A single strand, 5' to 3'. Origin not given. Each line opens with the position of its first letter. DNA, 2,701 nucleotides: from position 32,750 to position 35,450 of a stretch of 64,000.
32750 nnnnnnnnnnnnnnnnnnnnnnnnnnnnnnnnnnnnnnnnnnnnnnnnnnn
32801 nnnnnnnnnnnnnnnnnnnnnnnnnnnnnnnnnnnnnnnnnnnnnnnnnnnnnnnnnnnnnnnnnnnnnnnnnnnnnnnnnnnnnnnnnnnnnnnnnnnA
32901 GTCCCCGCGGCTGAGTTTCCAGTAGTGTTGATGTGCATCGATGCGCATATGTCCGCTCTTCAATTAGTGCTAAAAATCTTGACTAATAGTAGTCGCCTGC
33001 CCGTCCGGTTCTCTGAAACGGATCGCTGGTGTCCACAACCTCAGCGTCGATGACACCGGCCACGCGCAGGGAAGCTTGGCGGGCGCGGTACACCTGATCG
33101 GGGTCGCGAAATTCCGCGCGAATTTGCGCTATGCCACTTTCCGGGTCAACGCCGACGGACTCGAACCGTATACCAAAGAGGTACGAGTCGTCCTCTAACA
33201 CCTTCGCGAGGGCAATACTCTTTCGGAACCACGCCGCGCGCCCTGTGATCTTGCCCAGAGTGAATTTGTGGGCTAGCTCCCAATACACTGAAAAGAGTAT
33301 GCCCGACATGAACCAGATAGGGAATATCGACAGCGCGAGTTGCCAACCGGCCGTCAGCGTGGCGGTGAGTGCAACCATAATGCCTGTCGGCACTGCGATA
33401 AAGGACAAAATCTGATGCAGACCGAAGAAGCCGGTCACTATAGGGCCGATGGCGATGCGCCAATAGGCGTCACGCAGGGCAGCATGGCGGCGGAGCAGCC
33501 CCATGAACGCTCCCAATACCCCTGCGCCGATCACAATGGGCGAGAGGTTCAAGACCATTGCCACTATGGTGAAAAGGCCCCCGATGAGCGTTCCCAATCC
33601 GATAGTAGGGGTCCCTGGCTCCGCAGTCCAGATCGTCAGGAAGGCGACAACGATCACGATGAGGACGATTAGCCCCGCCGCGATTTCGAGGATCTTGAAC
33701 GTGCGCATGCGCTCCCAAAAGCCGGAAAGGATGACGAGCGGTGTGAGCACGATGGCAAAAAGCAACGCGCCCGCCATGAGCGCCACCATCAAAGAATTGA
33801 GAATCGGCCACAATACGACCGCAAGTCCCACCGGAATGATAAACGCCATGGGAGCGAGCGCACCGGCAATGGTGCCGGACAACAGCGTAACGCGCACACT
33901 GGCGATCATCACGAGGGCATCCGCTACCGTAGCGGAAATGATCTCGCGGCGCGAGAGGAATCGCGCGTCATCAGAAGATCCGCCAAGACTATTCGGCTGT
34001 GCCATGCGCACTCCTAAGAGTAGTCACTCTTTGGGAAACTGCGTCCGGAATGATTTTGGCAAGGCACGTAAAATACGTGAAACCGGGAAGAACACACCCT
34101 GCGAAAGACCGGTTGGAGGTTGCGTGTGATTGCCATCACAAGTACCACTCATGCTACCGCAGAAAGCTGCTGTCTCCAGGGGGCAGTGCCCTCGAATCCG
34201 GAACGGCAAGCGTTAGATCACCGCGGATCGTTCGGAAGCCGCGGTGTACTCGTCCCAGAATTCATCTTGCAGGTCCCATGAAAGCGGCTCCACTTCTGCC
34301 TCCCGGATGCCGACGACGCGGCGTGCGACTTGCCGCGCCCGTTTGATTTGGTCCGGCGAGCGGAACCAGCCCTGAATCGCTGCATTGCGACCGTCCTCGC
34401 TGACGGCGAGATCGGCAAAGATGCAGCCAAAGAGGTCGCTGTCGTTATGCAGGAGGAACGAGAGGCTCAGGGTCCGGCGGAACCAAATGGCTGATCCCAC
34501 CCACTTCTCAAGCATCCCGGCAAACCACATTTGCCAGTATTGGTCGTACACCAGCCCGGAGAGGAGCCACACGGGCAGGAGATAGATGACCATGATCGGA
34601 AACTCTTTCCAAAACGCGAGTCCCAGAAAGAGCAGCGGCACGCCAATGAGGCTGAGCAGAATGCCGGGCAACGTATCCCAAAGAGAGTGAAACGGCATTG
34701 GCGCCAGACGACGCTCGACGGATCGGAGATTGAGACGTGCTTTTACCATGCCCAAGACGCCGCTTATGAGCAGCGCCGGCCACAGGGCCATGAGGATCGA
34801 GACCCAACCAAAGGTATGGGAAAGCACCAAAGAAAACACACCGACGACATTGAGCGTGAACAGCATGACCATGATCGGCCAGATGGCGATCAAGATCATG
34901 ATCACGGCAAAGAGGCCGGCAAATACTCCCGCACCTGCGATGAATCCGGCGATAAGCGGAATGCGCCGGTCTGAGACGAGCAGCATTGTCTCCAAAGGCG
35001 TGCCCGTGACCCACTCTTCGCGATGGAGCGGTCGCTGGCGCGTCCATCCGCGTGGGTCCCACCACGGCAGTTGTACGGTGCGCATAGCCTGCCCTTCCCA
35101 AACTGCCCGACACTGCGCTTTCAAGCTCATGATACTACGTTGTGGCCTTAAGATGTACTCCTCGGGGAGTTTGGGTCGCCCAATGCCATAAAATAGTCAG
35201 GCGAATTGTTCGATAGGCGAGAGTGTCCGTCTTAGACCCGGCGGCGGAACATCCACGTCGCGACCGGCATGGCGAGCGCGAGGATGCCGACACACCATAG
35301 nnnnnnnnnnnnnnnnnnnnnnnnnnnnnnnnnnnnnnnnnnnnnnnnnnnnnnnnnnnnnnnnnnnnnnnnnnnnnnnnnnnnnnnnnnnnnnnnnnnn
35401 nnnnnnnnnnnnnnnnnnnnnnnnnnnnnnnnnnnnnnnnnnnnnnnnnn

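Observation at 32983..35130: Tandem paralogous polytopic membrane proteins of no recognisable family, each with a conserved ~90-aa C-terminal soluble domain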

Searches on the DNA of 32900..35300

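Call 60: search_rna_families(source=window, start=32900, end=35300, threshold=evalue, max_evalue=1)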
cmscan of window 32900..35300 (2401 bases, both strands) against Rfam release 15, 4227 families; matches with E-value up to 1: 0.
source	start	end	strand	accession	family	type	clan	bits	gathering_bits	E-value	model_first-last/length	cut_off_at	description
